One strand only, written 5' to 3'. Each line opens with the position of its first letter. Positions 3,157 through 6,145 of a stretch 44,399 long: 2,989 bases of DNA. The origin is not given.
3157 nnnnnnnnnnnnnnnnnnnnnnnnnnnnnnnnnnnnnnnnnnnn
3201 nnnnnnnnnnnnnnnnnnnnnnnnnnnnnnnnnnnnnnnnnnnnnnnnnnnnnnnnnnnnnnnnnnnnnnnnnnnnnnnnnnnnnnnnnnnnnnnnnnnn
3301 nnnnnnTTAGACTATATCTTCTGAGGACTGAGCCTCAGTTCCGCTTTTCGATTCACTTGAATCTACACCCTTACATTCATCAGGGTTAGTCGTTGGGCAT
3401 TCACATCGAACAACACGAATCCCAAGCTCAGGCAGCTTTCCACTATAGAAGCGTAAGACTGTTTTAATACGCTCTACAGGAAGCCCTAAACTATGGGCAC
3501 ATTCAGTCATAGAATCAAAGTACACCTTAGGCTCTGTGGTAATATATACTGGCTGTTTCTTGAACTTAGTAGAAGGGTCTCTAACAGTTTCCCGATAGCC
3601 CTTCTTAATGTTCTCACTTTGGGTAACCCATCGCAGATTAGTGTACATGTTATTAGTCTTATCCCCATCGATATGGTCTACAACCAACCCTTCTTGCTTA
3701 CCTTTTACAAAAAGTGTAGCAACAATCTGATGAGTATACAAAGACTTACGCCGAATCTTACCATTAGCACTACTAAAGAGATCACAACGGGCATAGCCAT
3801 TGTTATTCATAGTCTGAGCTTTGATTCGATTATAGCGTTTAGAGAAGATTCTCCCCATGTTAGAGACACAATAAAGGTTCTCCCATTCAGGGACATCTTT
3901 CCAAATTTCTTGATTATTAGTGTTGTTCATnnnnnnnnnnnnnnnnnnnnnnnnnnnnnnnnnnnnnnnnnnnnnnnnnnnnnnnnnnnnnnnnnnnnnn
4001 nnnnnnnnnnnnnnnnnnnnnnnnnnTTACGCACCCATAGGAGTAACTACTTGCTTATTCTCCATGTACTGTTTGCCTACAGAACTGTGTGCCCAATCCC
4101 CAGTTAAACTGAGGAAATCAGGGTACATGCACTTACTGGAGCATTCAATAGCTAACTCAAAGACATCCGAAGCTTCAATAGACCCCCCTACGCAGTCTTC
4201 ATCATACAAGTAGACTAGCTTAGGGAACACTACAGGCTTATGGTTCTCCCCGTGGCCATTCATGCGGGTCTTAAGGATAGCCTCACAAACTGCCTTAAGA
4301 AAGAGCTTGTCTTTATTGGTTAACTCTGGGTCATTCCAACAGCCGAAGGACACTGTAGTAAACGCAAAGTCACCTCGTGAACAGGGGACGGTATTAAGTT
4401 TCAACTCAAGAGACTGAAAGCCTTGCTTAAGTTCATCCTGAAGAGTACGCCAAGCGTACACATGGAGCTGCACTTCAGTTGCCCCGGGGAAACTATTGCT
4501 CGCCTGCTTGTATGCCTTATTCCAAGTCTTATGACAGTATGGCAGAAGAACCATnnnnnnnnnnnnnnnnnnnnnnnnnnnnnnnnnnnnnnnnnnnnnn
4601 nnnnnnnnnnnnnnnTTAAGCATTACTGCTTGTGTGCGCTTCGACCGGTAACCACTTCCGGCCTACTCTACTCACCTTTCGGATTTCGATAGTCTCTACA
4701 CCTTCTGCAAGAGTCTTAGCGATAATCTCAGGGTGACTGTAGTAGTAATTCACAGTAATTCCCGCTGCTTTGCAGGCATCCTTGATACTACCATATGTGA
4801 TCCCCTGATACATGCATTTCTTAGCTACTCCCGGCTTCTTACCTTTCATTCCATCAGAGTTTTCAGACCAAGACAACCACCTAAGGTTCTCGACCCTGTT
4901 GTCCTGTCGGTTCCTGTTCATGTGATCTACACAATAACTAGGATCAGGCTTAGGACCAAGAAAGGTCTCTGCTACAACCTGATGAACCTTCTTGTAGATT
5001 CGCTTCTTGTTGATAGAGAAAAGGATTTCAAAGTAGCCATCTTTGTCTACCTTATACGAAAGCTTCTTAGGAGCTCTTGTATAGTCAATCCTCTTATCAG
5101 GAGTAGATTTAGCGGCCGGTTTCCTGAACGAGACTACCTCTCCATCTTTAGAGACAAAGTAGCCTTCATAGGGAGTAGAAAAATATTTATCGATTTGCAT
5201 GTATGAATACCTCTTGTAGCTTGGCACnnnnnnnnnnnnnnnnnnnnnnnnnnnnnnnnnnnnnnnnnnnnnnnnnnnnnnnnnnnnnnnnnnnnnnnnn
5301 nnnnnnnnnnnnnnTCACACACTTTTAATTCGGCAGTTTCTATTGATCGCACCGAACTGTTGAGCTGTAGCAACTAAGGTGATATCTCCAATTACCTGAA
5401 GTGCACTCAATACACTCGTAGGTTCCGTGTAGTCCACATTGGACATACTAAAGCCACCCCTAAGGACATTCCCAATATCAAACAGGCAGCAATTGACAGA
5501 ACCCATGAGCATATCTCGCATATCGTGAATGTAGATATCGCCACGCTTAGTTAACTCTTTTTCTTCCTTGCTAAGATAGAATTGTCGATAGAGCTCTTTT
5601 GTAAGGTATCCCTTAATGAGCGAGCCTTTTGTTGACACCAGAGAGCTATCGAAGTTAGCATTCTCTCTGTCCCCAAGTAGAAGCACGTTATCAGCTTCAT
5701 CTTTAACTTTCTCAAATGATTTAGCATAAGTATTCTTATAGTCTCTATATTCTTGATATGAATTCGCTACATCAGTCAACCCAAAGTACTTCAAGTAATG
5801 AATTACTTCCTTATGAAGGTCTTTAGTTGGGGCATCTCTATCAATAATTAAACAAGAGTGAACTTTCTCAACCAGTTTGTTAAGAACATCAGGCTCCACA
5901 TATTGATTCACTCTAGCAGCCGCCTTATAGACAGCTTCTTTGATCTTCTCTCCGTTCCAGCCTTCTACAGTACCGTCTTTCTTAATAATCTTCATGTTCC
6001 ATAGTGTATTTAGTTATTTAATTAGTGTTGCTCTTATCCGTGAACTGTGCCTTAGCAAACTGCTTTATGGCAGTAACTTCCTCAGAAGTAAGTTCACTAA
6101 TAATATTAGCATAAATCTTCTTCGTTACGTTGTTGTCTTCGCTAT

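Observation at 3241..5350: All five introns belong to one sequence family, but the endonuclease ORF occupies different positions and overlaps the ribozyme core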

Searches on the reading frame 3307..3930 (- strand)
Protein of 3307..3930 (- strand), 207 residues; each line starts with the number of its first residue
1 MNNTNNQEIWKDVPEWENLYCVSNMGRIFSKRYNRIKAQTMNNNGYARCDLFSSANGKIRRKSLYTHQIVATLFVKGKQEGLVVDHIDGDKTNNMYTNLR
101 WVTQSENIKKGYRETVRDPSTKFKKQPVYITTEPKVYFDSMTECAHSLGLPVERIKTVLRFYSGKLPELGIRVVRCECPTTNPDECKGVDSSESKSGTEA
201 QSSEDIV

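Call 10: search_protein_families(library=pfam, proteins=[window:3307-3930:-], max_evalue=0.01)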
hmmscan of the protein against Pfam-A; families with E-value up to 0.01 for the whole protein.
window:3307-3930:- (207 aa): 3 families
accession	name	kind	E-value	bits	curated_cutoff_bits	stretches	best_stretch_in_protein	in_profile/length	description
PF13392.12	HNH_3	-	9.2e-13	48.1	24.8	1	65-107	2-44/46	HNH endonuclease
PF07463.16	NUMOD4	-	4.4e-12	46.5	23.4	1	8-51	1-48/49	NUMOD4 motif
PF22083.2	I-HmuI_NUMOD-like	-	0.0061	16.6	27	0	137-160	11-34/46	DNA endonuclease I-HmuI-like, NUMOD-like domain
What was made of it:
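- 3307..3930 (-): nrdD intron 2 NUMOD4 + HNH_3 endonuclease ORF (207 aa). Pfam NUMOD4 at 4e-12 and HNH_3 at 9e-13 (call 10).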

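Call 84: search_protein_families(library=phrogs, proteins=[window:3307-3930:-], max_evalue=0.00001)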
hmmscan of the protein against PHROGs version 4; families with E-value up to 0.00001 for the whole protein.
window:3307-3930:- (207 aa): 9 families
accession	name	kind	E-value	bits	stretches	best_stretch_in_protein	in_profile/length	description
phrog_59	-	DNA, RNA and nucleotide metabolism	1.2e-37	131.3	1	3-158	133-266/423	HNH endonuclease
phrog_959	-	DNA, RNA and nucleotide metabolism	6.6e-27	95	1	5-122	3-117/138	HNH endonuclease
phrog_1492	-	DNA, RNA and nucleotide metabolism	1.7e-22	81.1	1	3-109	40-157/414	HNH endonuclease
phrog_99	-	DNA, RNA and nucleotide metabolism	5.7e-13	50.3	1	16-109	114-203/383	HNH endonuclease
phrog_37683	-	unknown function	1.1e-10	42.1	1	6-111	107-208/279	-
phrog_826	-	DNA, RNA and nucleotide metabolism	1.3e-09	39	1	43-117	94-161/281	HNH endonuclease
phrog_30377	-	DNA, RNA and nucleotide metabolism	1.8e-08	35.4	1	54-114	4-58/82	HNH endonuclease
phrog_4578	-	DNA, RNA and nucleotide metabolism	3.4e-08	34.5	1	71-109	19-57/130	HNH endonuclease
phrog_14913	-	DNA, RNA and nucleotide metabolism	3e-06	28.4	1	40-114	19-91/149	HNH endonuclease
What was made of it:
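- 3307..3930 (-): The phrog_59 match covers residues 3-158 only (call 84).
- The nrdD2 profile match stops about 14 residues before the overlap (call 84).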

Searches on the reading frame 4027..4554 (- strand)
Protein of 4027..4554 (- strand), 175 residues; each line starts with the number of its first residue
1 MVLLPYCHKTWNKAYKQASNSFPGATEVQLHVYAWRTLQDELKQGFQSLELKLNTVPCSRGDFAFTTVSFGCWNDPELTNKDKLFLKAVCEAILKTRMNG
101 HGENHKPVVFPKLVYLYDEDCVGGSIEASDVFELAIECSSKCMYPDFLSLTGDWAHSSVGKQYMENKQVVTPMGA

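Call 10: search_protein_families(library=pfam, proteins=[window:4027-4554:-], max_evalue=0.01)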
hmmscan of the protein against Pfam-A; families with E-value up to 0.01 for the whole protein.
window:4027-4554:- (175 aa): 1 family
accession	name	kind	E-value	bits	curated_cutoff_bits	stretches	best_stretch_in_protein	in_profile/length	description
PF13597.11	NRDD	-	7.5e-19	68.2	26.2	1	2-174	114-263/562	Anaerobic ribonucleoside-triphosphate reductase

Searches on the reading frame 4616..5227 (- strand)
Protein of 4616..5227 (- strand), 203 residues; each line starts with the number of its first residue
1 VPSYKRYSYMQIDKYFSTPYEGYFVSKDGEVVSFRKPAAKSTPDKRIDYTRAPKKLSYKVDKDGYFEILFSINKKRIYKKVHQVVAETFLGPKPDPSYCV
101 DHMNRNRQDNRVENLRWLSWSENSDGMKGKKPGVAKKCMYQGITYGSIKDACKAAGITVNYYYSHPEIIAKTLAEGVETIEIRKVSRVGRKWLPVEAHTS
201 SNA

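Call 10: search_protein_families(library=pfam, proteins=[window:4616-5227:-], max_evalue=0.01)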
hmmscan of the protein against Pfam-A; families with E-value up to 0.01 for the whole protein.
window:4616-5227:- (203 aa): 2 families
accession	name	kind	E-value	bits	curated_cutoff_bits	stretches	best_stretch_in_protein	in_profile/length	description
PF13392.12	HNH_3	-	2e-14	53.4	24.8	1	79-124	1-45/46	HNH endonuclease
PF17318.7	DUF5361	-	0.0081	16.5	26.8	0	114-131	14-31/36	Family of unknown function (DUF5361)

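Call 84: search_protein_families(library=phrogs, proteins=[window:4616-5200:-], max_evalue=0.00001)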
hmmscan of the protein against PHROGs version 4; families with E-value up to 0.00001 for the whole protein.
window:4616-5200:- (194 aa): 9 families
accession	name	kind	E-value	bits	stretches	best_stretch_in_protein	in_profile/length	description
phrog_59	-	DNA, RNA and nucleotide metabolism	1.4e-25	91.5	1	10-183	144-272/423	HNH endonuclease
phrog_959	-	DNA, RNA and nucleotide metabolism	1.2e-23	84.4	1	10-127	12-115/138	HNH endonuclease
phrog_1492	-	DNA, RNA and nucleotide metabolism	3.1e-18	67.1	1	10-115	52-156/414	HNH endonuclease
phrog_99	-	DNA, RNA and nucleotide metabolism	8.6e-14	53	1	48-120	143-207/383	HNH endonuclease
phrog_4578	-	DNA, RNA and nucleotide metabolism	8.6e-10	39.6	1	70-136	12-74/130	HNH endonuclease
phrog_37683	-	unknown function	2.5e-09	37.6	1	43-116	134-206/279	-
phrog_15471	-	DNA, RNA and nucleotide metabolism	2.4e-07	31.8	1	51-132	13-95/183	HNH endonuclease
phrog_7545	-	DNA, RNA and nucleotide metabolism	6e-07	30.8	1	42-113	56-128/160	HNH endonuclease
phrog_826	-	DNA, RNA and nucleotide metabolism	1.9e-06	28.7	1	66-120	106-160/281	HNH endonuclease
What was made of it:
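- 4616..5200 (-): nrdD intron 1 HNH endonuclease ORF (194 aa from ATG 5200; SD AAGAGG overlaps the P6 5' strand at 5211-5216). Pfam HNH_3 at 2e-14 (call 10) and phrog_59 (call 84).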

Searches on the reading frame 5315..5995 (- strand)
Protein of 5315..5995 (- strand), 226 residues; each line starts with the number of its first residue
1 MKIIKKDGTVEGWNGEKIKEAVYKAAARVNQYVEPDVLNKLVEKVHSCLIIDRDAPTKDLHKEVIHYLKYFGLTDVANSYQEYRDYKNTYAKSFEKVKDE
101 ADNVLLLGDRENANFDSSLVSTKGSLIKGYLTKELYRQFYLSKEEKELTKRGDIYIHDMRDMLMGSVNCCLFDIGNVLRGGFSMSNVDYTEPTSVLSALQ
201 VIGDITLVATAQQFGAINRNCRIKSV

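Call 10: search_protein_families(library=pfam, proteins=[window:5315-5995:-], max_evalue=0.01)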
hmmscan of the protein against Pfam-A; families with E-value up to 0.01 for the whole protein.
window:5315-5995:- (226 aa): 2 families
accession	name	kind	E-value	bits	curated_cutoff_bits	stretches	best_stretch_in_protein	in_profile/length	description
PF13597.11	NRDD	-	1.8e-16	60.4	26.2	1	111-217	1-106/562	Anaerobic ribonucleoside-triphosphate reductase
PF03477.21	ATP-cone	-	3.6e-11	43.9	25.8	1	1-87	1-86/88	ATP cone domain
